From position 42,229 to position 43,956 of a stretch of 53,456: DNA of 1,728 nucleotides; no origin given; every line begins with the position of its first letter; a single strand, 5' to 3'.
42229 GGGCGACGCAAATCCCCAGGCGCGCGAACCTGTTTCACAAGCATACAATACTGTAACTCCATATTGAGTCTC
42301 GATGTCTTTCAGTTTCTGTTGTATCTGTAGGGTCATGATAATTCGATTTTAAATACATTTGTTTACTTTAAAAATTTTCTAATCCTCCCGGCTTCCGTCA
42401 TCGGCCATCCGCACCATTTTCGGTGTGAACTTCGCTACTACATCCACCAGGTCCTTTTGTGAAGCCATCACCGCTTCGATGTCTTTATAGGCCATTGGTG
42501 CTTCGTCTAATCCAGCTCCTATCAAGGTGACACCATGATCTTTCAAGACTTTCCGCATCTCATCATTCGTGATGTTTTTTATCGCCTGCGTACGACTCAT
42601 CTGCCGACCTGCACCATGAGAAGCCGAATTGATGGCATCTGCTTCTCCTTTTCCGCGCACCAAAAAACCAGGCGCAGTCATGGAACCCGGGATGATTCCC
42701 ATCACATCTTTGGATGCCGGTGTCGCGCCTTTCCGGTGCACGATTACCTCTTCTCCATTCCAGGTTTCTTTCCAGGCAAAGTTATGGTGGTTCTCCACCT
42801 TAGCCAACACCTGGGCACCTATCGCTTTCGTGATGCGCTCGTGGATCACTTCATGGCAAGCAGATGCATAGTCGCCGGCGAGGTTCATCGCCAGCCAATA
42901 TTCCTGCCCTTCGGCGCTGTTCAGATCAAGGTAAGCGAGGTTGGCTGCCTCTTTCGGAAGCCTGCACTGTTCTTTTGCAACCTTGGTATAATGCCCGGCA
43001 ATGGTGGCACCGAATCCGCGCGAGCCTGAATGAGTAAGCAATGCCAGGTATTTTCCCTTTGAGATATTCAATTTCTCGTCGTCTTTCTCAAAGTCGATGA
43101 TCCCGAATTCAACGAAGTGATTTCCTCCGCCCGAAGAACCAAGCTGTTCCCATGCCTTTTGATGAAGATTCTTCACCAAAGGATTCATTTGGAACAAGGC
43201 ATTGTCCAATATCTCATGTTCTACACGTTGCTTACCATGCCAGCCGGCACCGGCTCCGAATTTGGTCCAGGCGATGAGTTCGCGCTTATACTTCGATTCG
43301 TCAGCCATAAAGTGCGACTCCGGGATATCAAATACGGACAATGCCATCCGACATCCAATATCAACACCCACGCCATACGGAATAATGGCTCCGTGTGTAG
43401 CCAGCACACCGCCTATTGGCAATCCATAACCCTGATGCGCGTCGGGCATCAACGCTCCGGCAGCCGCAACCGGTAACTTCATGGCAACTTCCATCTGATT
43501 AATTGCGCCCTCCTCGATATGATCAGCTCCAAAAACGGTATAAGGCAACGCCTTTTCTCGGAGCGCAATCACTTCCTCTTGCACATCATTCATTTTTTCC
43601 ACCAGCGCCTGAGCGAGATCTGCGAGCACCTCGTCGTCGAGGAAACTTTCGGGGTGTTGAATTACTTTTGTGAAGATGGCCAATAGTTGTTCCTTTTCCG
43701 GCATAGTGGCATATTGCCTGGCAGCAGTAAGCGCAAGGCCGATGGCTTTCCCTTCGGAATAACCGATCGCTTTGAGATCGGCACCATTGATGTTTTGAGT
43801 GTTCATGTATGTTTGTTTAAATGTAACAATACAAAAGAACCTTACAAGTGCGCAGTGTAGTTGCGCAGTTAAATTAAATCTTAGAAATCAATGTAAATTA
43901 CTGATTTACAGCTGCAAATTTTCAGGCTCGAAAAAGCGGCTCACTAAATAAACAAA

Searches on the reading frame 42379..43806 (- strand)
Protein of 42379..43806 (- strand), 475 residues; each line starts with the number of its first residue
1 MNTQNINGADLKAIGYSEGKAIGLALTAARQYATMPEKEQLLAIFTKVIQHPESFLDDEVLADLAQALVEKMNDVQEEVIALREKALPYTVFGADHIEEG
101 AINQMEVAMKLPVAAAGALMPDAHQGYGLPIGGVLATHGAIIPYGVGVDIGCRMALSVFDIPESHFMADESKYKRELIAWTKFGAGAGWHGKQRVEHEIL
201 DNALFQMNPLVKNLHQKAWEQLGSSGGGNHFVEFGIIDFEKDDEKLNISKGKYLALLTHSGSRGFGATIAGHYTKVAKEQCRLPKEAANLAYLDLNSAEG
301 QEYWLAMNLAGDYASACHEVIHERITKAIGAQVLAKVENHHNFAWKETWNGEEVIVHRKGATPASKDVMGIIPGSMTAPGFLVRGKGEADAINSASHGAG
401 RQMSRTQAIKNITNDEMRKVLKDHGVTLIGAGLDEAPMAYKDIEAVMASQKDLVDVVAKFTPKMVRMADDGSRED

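Call 3: search_protein_families(library=pfam, proteins=[window:42379-43806:-], max_evalue=1)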
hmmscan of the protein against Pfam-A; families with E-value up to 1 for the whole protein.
window:42379-43806:- (475 aa): 2 families
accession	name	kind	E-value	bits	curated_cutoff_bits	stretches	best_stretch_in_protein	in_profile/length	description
PF01139.22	RtcB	-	1.8e-83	281.6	27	1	107-465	4-423/426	tRNA-splicing ligase RtcB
PF01922.23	SRP19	-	0.054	14.7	25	1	395-427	11-43/95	SRP19 protein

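Call 4: search_protein_families(library=ncbifam, proteins=[window:42379-43806:-], max_evalue=1)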
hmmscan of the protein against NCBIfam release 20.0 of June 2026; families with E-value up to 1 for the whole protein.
window:42379-43806:- (475 aa): 4 families
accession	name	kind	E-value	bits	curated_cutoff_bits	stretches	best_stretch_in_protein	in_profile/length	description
NF052663.1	RtcB_rel_intein2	exception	4.4e-59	200.9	1050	2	207-460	366-618/626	intein-containing RctB family protein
NF007153.0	PRK09588.1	equivalog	1e-55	189.3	407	1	96-463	21-368/379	RNA ligase RtcB family protein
TIGR03073.1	release_rtcB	hypoth_equivalog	4.2e-44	151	271.8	1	96-462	10-356/356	RNA ligase RtcB family protein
NF038162.1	RtcB_rel_intein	exception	1.1e-37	129.6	1150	2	214-459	668-952/961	intein-containing RtcB family protein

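Call 5: search_protein_families(library=padloc, proteins=[window:42379-43806:-], max_evalue=1)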
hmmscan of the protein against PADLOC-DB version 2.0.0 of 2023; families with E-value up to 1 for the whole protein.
window:42379-43806:- (475 aa): 0 families

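Call 37: find_related_loci(query=window:42379-43806:-, collection=genome_contigs, flank=8000)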
Query window:42379-43806:- (475 aa) in genome_contigs; peptide patterns used: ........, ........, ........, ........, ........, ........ (x = any residue, [..] = any of these).
600 stretches matched a pattern (row limit reached: there are more); 598 encode a relative of the query (tblastn E <= 1e-3); the best 80 are kept; 80 distinct loci.
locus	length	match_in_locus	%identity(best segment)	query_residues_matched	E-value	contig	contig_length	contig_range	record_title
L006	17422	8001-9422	73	1-475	0e+0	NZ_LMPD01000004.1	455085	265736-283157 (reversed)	Pedobacter sp. Leaf176 contig_4, whole genome shotgun sequence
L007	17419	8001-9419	73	3-475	0e+0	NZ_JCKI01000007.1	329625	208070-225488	Pedobacter sp. R20-19 contig007, whole genome shotgun sequence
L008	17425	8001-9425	74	1-475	0e+0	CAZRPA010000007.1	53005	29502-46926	MAG TPA_asm: uncultured Flavipsychrobacter sp. isolate SRP302895_co1_326 genome assembly, contig: NODE_1089_length_53005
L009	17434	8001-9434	72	1-475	0e+0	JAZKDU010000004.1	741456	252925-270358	MAG: Bacteroidota bacterium isolate DC_HB_01_SPN181219-bin066 DCHB01SPN_B066_0_000000000004, whole genome shotgun sequen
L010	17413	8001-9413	74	5-475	0e+0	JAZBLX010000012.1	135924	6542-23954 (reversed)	MAG: Bacteroidota bacterium isolate AB033-bin15 NODE_12_length_135924_cov_18.627684, whole genome shotgun sequence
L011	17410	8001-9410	74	6-475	0e+0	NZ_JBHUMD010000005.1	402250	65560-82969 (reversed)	Flavobacterium suzhouense strain KCTC 42107 velvet_auto_83_5, whole genome shotgun sequence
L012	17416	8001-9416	73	4-475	0e+0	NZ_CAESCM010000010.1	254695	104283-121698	Pedobacter ghigonis strain Marseille-Q2390, whole genome shotgun sequence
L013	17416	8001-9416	72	4-475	0e+0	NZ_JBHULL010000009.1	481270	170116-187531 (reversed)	Pedobacter vanadiisoli strain KCTC 42866 soapdenovo_K_127_9, whole genome shotgun sequence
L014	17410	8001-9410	71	6-475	0e+0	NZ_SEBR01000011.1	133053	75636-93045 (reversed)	MAG: Flavobacterium sp. isolate PMG_227 scaffold_196, whole genome shotgun sequence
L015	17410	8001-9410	72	6-475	0e+0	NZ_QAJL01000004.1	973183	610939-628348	Pedobacter sp. KBW06 KBW6_GCCAAT_contig_4, whole genome shotgun sequence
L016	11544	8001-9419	71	3-475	0e+0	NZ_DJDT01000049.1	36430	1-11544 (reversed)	MAG: Pedobacter sp. UBA5917 UBA5917_contig_301, whole genome shotgun sequence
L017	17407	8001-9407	71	6-475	0e+0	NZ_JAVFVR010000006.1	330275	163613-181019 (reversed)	Flavobacterium sp. LHD-85 LHD.85_ctg006, whole genome shotgun sequence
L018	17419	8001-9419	70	1-475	0e+0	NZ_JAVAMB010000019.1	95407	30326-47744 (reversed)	Flavobacterium sp. DG2-3 NODE_19_length_95407_cov_42.411948, whole genome shotgun sequence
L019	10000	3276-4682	71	6-475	0e+0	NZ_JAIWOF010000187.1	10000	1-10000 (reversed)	MAG: Flavobacterium sp. isolate W57 contig-93_452.1, whole genome shotgun sequence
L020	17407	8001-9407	71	6-475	0e+0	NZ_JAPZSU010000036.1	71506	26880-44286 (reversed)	MAG: Flavobacterium sp. isolate LE19-131.1C c_000000001639, whole genome shotgun sequence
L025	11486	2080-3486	70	6-475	0e+0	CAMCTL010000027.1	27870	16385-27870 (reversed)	MAG: Flavobacterium psychrophilum isolate MsH-01oct19-117 genome assembly, contig: MsH-01oct19-C3014, whole genome shotg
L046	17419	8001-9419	70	1-475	0e+0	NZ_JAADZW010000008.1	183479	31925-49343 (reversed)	Flavobacterium fluviatile strain TAPY14 NODE_8_length_183479_cov_192.878376, whole genome shotgun sequence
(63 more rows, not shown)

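Call 66: find_homologous_proteins(query=window:42379-43806:-, max_evalue=1e-150)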
Query window:42379-43806:- (475 aa): 6308 proteins with E <= 1e-150 among 8000 candidates; the best 120 are listed.
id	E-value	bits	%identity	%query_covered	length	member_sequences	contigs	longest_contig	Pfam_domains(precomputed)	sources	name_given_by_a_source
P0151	0.0e+0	1051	98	100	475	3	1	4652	PF01139.23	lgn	-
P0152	3.1e-269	911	84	100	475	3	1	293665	PF01139.23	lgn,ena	-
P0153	4.5e-259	878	81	100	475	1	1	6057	PF01139.23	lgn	-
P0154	3.5e-258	875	82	100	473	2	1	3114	PF01139.23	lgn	-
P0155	7.1e-258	874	83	100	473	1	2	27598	PF01139.23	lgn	-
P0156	3.0e-257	872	81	100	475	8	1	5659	PF01139.23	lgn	-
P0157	4.1e-257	871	81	100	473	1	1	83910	PF01139.23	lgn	-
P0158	3.5e-255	865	80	100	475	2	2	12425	PF01139.23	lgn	-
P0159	5.7e-255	864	80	100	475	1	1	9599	PF01139.23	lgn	-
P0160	8.3e-255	864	80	100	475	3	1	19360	PF01139.23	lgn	-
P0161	9.0e-255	863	80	100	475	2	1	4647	PF01139.23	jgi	jgi:tRNA-splicing ligase RtcB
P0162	9.8e-255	863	80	100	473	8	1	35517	PF01139.23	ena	-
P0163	1.0e-254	863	79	100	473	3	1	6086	PF01139.23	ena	-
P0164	1.2e-254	863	80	100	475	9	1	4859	PF01139.23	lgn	-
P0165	3.3e-253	858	80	100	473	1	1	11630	PF01139.23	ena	-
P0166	1.0e-252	857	79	100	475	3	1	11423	PF01139.23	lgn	-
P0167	3.5e-252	855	79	100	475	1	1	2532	PF01139.23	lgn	-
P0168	5.6e-252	854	79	100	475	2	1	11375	PF01139.23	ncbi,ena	-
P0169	6.9e-250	847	78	100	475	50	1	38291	PF01139.23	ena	-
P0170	3.8e-249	845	79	100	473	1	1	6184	PF01139.23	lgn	-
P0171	4.4e-249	845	78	99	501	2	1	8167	PF01139.23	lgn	-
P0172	9.7e-249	844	78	100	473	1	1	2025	PF01139.23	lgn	-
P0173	3.6e-248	842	78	100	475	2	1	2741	PF01139.23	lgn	-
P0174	6.2e-248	841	78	100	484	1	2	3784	PF01139.23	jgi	jgi:tRNA-splicing ligase RtcB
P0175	3.5e-247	838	78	100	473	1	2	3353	PF01139.23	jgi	jgi:tRNA-splicing ligase RtcB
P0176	1.1e-246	837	78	100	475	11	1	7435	PF01139.23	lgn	-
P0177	3.1e-246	835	77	100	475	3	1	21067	PF01139.23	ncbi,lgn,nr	ncbi:MAG: RtcB family protein [Bacteroidetes bacterium]|nr:MAG: RtcB family protein [Bacteroidota ba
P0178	6.2e-246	834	78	100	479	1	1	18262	PF01139.23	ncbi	-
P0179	7.3e-246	834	78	100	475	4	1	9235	PF01139.23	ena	-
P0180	4.9e-245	831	77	100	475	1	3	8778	PF01139.23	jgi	jgi:tRNA-splicing ligase RtcB (3'-phosphate/5'-hydroxy nucleic acid ligase)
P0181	6.2e-245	831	76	100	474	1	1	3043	PF01139.23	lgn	-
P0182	1.3e-244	830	76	100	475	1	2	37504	PF01139.23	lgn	-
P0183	4.1e-243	825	75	100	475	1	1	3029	PF01139.23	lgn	-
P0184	4.5e-243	825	75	100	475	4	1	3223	PF01139.23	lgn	-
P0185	4.5e-243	825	76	100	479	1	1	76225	PF01139.23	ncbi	-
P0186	6.4e-243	824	76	100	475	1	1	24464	PF01139.23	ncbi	ncbi:MAG: RtcB family protein [Bacteroidota bacterium]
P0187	7.5e-243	824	76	100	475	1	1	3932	PF01139.23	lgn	-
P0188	7.9e-243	824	77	100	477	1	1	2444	PF01139.23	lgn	-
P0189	1.7e-242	823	76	100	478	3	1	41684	PF01139.23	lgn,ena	-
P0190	1.7e-242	823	76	100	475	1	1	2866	PF01139.23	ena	-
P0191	2.3e-242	823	75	100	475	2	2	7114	PF01139.23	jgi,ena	-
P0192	4.0e-242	822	76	100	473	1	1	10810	PF01139.23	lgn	-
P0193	5.6e-242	821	76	100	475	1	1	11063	PF01139.23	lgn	-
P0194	7.4e-242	821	76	99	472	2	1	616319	PF01139.23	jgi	jgi:tRNA-splicing ligase RtcB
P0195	7.5e-242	821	75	100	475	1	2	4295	PF01139.23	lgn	-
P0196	2.2e-241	819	76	100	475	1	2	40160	PF01139.23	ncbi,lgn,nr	ncbi:MAG: RtcB family protein [Bacteroidota bacterium]|nr:RtcB family protein [Bacteroidota bacteriu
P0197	2.9e-241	819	76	100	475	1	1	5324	PF01139.23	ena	-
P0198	5.3e-241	818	75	100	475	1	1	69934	PF01139.23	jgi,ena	jgi:tRNA-splicing ligase RtcB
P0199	9.7e-241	817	75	100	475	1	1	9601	PF01139.23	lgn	-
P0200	1.9e-240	816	76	100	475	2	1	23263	PF01139.23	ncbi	-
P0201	6.5e-240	814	76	99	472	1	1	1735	PF01139.23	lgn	-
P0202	7.1e-240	814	75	100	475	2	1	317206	PF01139.23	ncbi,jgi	jgi:tRNA-splicing ligase RtcB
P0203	7.7e-240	814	75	100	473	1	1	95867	PF01139.23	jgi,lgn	jgi:tRNA-splicing ligase RtcB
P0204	8.0e-240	814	76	100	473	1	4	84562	PF01139.23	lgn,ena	-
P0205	1.8e-239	813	76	100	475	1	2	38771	PF01139.23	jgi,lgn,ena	jgi:tRNA-splicing ligase RtcB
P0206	2.1e-239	813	75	100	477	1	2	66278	PF01139.23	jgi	jgi:tRNA-splicing ligase RtcB (3'-phosphate/5'-hydroxy nucleic acid ligase)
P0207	2.9e-239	812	75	100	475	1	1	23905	PF01139.23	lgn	-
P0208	7.7e-239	811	74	100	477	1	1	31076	PF01139.23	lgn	-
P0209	8.3e-239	811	75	100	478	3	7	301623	PF01139.23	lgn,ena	-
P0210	1.2e-238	810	74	100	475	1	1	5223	PF01139.23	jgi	jgi:tRNA-splicing ligase RtcB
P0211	1.4e-238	810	74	100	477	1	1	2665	PF01139.23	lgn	-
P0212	1.8e-238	810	75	100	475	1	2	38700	PF01139.23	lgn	-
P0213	2.8e-238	809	75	100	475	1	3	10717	PF01139.23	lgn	-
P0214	5.4e-238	808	73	100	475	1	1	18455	PF01139.23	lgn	-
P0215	6.6e-238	808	74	100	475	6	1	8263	PF01139.23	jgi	jgi:tRNA-splicing ligase RtcB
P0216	6.8e-238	808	74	100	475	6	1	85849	PF01139.23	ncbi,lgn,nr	ncbi:MAG: RtcB family protein [Sediminibacterium sp.]|nr:RtcB family protein [Sediminibacterium sp.]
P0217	1.6e-237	807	75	100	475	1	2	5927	PF01139.23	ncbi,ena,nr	ncbi:MAG TPA: RtcB family protein [Bacteroidia bacterium]|nr:RtcB family protein [Bacteroidia bacter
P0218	1.6e-237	807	75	100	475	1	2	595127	PF01139.23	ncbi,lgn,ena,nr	ncbi:MAG: RtcB family protein [Bacteroidetes bacterium]|nr:RtcB family protein [Bacteroidota bacteri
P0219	1.9e-237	806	75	100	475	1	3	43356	PF01139.23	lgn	-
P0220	2.2e-237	806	75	100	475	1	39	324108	PF01139.23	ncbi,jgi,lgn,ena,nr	ncbi:MAG TPA: RtcB family protein [Bacteroidia bacterium]|nr:RtcB family protein [Bacteroidota bacte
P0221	2.4e-237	806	75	100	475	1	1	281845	PF01139.23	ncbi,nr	ncbi:MAG: RtcB family protein [Bacteroidetes bacterium]|nr:RtcB family protein [Bacteroidota bacteri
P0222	2.8e-237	806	75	100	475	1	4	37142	PF01139.23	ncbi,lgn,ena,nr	ncbi:MAG: RtcB family protein [Bacteroidia bacterium]|nr:RtcB family protein [Bacteroidia bacterium]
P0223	2.9e-237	806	75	100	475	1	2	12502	PF01139.23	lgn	-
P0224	3.0e-237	806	75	100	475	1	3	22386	PF01139.23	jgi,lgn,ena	-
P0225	4.5e-237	805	75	100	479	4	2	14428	PF01139.23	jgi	-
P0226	1.2e-236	804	75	100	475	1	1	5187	PF01139.23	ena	-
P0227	1.5e-236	803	74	100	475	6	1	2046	PF01139.23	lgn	-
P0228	2.3e-236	803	75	100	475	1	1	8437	PF01139.23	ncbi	-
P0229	2.8e-236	802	74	100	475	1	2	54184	PF01139.23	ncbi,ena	-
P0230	8.2e-236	801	75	100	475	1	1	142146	PF01139.23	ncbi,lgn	ncbi:MAG: RtcB family protein [Bacteroidota bacterium]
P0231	8.3e-236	801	75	100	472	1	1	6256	PF01139.23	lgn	-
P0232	1.2e-235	800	74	100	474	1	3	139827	PF01139.23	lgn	-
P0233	1.6e-235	800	75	100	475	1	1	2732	PF01139.23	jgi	jgi:tRNA-splicing ligase RtcB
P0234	2.5e-235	799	74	100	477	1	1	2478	PF01139.23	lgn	-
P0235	2.9e-235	799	73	100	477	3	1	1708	PF01139.23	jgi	jgi:tRNA-splicing ligase RtcB (3'-phosphate/5'-hydroxy nucleic acid ligase)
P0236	3.0e-235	799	74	100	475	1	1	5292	PF01139.23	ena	-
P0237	3.5e-235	799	75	100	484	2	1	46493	PF01139.23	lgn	-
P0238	3.9e-235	799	74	100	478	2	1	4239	PF01139.23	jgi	jgi:tRNA-splicing ligase RtcB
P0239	4.0e-235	799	75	100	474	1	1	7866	PF01139.23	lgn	-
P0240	4.5e-235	799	75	100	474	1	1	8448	PF01139.23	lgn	-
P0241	5.9e-235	798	74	100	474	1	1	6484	PF01139.23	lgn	-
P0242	7.4e-235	798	75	100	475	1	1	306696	PF01139.23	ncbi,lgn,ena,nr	ncbi:MAG: hypothetical protein FD123_453 [Bacteroidetes bacterium]|nr:MAG: hypothetical protein FD12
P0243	1.2e-234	797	75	100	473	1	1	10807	PF01139.23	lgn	-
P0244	1.3e-234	797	74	100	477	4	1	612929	PF01139.23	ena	-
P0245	3.0e-234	796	74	100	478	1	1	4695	PF01139.23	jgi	jgi:tRNA-splicing ligase RtcB (3'-phosphate/5'-hydroxy nucleic acid ligase)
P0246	4.1e-234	795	75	100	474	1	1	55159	PF01139.23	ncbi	-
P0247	4.1e-234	795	74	100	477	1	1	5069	PF01139.23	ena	-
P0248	9.5e-234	794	73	99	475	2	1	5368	PF01139.23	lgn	-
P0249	1.3e-233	794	75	100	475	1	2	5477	PF01139.23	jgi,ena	-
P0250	2.0e-233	793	74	100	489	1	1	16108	PF01139.23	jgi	jgi:tRNA-splicing ligase RtcB (3'-phosphate/5'-hydroxy nucleic acid ligase)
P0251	2.6e-233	793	73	100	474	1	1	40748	PF01139.23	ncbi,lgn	-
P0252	6.3e-233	791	75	100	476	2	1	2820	PF01139.23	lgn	-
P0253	6.8e-233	791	73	100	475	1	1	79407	PF01139.23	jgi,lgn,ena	-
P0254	8.0e-233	791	74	100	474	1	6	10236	PF01139.23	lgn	-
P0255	1.1e-232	791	73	100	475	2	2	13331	PF01139.23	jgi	jgi:tRNA-splicing ligase RtcB (3'-phosphate/5'-hydroxy nucleic acid ligase)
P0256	1.3e-232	790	74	100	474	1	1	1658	PF01139.23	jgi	jgi:tRNA-splicing ligase RtcB (3'-phosphate/5'-hydroxy nucleic acid ligase)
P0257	1.5e-232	790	72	100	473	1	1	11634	PF01139.23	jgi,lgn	jgi:tRNA-splicing ligase RtcB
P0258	2.1e-232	790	74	100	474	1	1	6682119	PF01139.23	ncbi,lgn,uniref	ncbi:RtcB family protein [Pedobacter sp. R-06]|uniref:RtcB family protein n=1 Tax=Pedobacter sp. R-0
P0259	2.5e-232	789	74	99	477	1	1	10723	PF01139.23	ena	-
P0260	2.6e-232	789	73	100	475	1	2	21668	PF01139.23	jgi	jgi:tRNA-splicing ligase RtcB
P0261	2.7e-232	789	73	100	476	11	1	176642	PF01139.23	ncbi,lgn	-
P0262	3.0e-232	789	74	100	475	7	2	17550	PF01139.23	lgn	-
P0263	4.0e-232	789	74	100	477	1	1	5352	PF01139.23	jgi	jgi:tRNA-splicing ligase RtcB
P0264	4.5e-232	789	73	100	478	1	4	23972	PF01139.23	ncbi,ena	-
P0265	5.8e-232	788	73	100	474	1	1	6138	PF01139.23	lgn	-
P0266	7.7e-232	788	73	100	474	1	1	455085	PF01139.23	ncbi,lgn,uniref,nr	ncbi:RtcB family protein [Pedobacter sp. Leaf176]|uniref:RtcB family protein n=1 Tax=Pedobacter sp. 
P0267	7.7e-232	788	73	100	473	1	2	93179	PF01139.23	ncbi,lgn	-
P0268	9.6e-232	788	73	100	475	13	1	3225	PF01139.23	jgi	jgi:tRNA-splicing ligase RtcB (3'-phosphate/5'-hydroxy nucleic acid ligase)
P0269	9.8e-232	787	73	100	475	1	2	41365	PF01139.23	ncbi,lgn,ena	-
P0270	1.0e-231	787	72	100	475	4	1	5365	PF01139.23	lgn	-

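Call 67: find_encoding_contigs(protein=P0152, flank=7000, max_places=1)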
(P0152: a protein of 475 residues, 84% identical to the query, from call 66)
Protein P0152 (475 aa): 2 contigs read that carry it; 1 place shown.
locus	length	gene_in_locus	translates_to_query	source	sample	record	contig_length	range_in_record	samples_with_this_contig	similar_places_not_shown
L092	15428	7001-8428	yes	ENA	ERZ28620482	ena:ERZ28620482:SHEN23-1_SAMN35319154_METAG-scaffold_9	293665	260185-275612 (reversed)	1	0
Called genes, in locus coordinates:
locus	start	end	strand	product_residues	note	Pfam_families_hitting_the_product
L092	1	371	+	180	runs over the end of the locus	PF00929:RNase_T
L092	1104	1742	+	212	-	-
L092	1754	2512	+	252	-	PF04116:FA_hydroxylase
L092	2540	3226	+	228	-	-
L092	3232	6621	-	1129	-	PF05572:Peptidase_M43, PF18911:PKD_4 (weak), PF00801:PKD, PF18911:PKD_4, PF18962:Por_Secre_tail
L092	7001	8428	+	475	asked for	PF01139:RtcB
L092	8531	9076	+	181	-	PF13451:zf_Tbcl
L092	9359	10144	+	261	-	PF10127:RlaP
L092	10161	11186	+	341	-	PF10127:RlaP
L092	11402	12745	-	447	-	PF02518:HATPase_c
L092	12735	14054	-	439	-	PF00072:Response_reg, PF00158:Sigma54_activat, PF14532:Sigma54_activ_2, PF00004:AAA, PF07728:AAA_5 (weak), PF25601:AAA_lid_14, PF02954:HTH_8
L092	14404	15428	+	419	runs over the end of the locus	PF25967:RND-MFP_C (weak), PF25989:YknX_C (weak)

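Call 68: find_encoding_contigs(protein=P0155, flank=7000, max_places=1)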
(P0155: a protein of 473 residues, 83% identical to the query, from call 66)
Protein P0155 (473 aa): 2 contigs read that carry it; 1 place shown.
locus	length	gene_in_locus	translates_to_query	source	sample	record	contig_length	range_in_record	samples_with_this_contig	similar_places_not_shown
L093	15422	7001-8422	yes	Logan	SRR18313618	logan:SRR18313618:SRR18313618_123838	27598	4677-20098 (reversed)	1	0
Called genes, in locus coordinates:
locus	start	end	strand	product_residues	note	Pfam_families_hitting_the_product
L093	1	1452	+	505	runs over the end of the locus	PF05731:TROVE, PF25045:vWA_Ro60 (faint)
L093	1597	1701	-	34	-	-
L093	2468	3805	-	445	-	PF09721:Exosortase_EpsH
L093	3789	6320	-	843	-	PF08487:VIT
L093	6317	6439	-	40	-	-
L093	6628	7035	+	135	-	-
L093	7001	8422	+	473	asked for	PF01139:RtcB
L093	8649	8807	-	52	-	-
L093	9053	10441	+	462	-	PF01139:RtcB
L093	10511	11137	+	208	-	PF00472:RF-1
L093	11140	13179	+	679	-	PF10431:ClpB_D2-small (weak), PF01434:Peptidase_M41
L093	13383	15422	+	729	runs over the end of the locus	PF13175:AAA_15, PF13476:AAA_23 (weak), PF13304:AAA_21 (faint), PF20469:OLD-like_TOPRIM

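Call 69: find_encoding_contigs(protein=P0157, flank=7000, max_places=1)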
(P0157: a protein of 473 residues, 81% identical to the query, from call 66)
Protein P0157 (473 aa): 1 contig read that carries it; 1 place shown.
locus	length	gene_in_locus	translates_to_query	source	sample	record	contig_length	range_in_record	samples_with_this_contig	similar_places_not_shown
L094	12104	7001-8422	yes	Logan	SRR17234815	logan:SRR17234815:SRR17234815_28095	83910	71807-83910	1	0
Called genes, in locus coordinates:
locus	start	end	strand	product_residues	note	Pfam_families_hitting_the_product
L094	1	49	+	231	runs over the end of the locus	PF00072:Response_reg, PF00486:Trans_reg_C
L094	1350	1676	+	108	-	-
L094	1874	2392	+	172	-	PF07719:TPR_2 (faint), PF13424:TPR_12 (faint), PF13432:TPR_16 (faint)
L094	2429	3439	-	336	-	PF13280:WYL, PF25583:WCX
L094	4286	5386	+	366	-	PF01145:Band_7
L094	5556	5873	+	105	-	PF00717:Peptidase_S24 (weak)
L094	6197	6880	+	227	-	-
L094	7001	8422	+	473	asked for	PF01139:RtcB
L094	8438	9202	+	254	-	PF10127:RlaP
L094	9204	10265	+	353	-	PF10127:RlaP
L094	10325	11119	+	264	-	PF20613:HipA_2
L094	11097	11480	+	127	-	PF11236:DUF3037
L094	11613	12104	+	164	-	?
